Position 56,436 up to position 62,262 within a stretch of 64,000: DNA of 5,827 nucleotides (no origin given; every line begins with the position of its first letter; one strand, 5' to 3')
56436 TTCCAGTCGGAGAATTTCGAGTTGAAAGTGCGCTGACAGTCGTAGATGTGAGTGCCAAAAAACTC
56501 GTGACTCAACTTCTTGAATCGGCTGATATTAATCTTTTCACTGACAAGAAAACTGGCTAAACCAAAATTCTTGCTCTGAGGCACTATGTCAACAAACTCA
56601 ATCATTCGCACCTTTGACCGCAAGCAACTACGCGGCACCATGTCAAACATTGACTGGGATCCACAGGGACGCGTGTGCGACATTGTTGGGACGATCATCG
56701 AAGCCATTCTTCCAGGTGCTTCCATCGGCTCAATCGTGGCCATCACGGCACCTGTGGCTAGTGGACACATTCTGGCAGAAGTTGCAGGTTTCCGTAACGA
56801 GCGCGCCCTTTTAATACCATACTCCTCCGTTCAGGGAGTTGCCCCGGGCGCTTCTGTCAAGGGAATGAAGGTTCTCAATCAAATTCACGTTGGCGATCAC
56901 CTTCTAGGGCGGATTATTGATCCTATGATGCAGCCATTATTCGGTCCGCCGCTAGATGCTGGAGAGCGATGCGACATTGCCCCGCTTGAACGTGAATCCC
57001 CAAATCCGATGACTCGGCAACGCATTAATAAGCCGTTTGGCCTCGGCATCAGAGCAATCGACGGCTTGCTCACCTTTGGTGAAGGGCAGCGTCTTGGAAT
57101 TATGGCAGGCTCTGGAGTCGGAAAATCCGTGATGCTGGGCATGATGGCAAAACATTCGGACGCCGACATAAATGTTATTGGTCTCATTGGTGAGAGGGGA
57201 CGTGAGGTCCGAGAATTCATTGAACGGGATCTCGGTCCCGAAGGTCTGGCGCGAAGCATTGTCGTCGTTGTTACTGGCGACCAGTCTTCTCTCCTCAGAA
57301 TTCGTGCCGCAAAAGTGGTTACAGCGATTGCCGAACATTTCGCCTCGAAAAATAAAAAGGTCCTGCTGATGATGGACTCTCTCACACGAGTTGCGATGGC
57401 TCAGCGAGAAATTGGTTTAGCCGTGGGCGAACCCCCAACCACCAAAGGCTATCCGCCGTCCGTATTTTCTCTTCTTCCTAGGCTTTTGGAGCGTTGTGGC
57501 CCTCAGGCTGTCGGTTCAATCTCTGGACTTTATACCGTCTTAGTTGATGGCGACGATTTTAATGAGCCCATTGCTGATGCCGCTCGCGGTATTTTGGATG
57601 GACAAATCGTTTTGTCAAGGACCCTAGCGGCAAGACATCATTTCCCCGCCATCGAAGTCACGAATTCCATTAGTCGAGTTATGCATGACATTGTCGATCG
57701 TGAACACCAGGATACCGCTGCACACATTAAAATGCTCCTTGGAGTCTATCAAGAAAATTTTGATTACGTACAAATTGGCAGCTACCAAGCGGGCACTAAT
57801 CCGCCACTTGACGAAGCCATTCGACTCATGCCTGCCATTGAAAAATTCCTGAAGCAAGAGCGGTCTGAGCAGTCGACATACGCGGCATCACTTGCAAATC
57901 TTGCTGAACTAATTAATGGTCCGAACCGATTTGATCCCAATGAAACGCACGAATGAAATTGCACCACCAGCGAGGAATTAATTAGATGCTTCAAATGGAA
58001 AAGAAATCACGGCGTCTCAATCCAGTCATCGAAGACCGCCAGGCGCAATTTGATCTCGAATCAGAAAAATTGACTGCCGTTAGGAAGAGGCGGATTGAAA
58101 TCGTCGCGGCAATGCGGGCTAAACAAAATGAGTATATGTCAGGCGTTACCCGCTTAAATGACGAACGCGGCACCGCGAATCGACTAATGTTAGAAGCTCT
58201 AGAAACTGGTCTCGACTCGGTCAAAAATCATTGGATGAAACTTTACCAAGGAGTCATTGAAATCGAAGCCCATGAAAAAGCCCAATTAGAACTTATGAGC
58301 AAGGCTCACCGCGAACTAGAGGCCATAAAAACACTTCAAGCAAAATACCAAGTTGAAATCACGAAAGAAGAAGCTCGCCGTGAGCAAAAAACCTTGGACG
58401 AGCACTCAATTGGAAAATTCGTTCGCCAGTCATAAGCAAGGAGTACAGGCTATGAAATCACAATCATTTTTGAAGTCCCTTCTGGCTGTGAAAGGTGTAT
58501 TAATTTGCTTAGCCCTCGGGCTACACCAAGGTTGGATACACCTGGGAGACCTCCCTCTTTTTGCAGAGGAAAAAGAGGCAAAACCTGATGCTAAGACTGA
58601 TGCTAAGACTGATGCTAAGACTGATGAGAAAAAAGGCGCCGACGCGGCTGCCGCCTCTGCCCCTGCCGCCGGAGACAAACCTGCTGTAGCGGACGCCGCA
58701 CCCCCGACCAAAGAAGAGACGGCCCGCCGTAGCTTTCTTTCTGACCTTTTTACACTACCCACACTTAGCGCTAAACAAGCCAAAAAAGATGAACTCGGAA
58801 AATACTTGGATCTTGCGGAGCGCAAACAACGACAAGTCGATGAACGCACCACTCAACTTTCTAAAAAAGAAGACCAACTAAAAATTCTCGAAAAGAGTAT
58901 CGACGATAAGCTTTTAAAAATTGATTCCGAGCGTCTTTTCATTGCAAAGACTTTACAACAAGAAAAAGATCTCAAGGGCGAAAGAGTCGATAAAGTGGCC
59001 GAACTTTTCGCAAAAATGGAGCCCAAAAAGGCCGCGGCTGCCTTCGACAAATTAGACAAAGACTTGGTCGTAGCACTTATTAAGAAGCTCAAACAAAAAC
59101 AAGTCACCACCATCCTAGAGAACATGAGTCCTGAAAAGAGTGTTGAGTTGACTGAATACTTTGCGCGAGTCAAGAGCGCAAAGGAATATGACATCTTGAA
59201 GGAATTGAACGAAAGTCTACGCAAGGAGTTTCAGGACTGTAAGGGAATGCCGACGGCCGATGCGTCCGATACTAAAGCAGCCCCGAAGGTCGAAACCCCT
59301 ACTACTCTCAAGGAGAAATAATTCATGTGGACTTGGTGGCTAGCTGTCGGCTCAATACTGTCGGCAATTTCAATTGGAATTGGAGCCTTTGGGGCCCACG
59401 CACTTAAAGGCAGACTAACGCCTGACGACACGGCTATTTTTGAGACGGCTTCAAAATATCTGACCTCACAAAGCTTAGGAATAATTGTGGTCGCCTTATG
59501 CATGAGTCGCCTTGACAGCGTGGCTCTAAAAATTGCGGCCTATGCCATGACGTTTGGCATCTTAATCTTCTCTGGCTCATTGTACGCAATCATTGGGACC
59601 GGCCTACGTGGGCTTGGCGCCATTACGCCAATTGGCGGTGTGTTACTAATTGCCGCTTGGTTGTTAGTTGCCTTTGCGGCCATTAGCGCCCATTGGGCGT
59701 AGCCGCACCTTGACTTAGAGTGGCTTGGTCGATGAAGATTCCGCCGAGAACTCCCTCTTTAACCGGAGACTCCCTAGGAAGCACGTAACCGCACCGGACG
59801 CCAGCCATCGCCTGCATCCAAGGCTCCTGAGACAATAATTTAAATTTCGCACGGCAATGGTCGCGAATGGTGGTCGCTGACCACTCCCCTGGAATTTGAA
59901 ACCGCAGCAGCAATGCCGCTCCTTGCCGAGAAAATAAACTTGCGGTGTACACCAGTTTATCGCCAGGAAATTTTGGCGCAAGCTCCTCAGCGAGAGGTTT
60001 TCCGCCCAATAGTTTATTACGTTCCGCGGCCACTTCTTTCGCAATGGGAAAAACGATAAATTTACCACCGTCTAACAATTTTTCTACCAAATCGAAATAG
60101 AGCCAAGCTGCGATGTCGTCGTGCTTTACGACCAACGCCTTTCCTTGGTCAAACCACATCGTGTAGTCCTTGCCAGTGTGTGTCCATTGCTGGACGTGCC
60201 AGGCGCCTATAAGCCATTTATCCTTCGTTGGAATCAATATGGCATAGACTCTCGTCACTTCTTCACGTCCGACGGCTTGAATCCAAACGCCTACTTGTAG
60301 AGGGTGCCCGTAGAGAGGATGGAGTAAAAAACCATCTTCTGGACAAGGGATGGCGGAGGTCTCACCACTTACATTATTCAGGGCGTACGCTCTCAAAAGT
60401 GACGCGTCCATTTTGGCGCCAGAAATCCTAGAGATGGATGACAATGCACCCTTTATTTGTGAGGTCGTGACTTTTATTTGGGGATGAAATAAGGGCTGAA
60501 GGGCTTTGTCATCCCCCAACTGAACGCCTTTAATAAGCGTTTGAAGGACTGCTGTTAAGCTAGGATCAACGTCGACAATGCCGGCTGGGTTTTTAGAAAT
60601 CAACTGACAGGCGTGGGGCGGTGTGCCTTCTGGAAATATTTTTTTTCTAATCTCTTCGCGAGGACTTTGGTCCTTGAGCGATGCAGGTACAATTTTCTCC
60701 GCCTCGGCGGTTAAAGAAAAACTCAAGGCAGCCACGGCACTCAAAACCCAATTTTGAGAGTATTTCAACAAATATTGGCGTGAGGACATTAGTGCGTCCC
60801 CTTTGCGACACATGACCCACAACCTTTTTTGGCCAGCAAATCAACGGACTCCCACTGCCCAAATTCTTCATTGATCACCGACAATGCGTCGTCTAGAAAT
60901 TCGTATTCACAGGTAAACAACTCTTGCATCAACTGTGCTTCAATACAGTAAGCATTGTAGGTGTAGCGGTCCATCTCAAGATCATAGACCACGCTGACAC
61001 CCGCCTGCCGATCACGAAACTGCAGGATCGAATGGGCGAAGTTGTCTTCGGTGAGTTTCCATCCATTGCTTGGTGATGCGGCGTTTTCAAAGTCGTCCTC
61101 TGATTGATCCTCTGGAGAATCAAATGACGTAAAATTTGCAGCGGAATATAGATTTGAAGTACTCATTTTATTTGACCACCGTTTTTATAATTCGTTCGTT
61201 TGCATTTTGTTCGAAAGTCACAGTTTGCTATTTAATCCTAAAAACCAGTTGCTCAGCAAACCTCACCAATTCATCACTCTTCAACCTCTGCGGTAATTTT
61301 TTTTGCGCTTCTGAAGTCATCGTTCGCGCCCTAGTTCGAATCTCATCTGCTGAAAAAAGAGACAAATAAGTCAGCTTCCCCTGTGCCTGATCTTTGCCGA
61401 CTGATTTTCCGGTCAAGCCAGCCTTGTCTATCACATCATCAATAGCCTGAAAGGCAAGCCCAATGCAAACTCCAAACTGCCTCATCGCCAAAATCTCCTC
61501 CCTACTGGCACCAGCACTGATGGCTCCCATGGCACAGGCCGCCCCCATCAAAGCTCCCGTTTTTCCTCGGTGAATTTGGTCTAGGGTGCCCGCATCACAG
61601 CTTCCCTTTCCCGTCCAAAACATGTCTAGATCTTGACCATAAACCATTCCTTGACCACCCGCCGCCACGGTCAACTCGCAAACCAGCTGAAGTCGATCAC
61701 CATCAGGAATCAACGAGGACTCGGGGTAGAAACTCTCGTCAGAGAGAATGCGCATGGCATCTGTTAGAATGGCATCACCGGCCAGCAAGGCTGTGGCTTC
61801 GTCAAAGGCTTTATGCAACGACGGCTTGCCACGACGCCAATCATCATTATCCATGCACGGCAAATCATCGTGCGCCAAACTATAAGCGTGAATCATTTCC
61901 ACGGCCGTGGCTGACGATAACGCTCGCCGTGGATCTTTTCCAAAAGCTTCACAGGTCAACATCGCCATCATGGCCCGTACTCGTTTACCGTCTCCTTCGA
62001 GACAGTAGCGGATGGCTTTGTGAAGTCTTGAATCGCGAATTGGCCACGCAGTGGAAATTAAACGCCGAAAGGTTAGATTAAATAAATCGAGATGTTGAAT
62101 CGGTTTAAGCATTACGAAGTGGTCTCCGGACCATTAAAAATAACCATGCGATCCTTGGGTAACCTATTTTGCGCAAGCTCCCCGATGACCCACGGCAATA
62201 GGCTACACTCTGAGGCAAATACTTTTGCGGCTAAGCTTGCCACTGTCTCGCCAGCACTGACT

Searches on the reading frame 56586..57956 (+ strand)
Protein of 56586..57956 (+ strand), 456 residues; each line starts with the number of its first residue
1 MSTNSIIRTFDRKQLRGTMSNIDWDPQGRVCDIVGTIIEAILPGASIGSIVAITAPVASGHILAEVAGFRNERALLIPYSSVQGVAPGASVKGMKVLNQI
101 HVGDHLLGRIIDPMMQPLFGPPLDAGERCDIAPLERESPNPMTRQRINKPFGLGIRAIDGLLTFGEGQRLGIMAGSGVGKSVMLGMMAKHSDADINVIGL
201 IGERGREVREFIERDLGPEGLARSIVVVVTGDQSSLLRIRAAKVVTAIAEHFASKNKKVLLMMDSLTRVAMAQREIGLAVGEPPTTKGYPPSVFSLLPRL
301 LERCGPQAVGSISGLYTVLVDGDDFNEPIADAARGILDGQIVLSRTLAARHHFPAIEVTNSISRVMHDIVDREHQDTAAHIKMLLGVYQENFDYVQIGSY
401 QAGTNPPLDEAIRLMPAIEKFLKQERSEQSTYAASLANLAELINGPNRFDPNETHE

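Call 70: find_encoding_contigs(protein=window:56586-57956:+, flank=2000, max_places=6)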
Protein window:56586-57956:+ (456 aa): 3 contigs read that carry it; 2 places shown.
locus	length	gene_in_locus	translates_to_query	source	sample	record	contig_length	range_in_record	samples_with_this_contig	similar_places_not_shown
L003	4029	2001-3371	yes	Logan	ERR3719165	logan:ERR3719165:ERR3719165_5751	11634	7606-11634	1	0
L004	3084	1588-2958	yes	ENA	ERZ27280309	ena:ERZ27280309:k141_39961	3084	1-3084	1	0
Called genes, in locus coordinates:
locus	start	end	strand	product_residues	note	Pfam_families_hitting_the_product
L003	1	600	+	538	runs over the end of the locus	PF01514:YscJ_FliF, PF08345:YscJ_FliF_C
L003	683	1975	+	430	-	PF02108:FliH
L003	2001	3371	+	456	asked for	PF02874:ATP-synt_ab_N (weak), PF00006:ATP-synt_ab, PF18269:T3SS_ATPase_C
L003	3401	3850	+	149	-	PF02050:FliJ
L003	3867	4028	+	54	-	?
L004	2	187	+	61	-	?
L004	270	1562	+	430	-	PF02108:FliH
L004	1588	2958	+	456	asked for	PF02874:ATP-synt_ab_N (weak), PF00006:ATP-synt_ab, PF18269:T3SS_ATPase_C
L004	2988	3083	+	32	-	?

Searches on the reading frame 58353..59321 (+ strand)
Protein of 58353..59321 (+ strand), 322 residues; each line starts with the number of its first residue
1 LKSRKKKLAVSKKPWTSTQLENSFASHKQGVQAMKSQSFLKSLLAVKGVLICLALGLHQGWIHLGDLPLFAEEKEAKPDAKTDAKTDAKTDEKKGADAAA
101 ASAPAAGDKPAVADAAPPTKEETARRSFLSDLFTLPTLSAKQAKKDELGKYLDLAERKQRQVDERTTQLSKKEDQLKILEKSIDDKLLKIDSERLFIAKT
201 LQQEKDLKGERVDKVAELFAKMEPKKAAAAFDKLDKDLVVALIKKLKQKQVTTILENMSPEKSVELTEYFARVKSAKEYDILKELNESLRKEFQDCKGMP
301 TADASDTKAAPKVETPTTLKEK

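Call 71: search_protein_families(library=pfam, proteins=[window:58353-59321:+], max_evalue=0.00001)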
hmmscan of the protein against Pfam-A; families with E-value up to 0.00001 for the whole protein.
window:58353-59321:+ (322 aa): 1 family
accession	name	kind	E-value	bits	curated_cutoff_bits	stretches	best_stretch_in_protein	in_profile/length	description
PF03448.22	MgtE_N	-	2.4e-08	34.9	25.9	1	213-294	16-94/102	MgtE intracellular N domain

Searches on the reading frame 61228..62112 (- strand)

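Call 71: search_protein_families(library=pfam, proteins=[window:61228-62112:-], max_evalue=0.00001)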
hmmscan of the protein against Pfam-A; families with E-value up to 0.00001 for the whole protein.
window:61228-62112:- (294 aa): 1 family
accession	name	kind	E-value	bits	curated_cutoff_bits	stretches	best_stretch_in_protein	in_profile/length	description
PF00348.22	polyprenyl_synt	-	4.6e-50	170.6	27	1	29-266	3-230/251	Polyprenyl synthetase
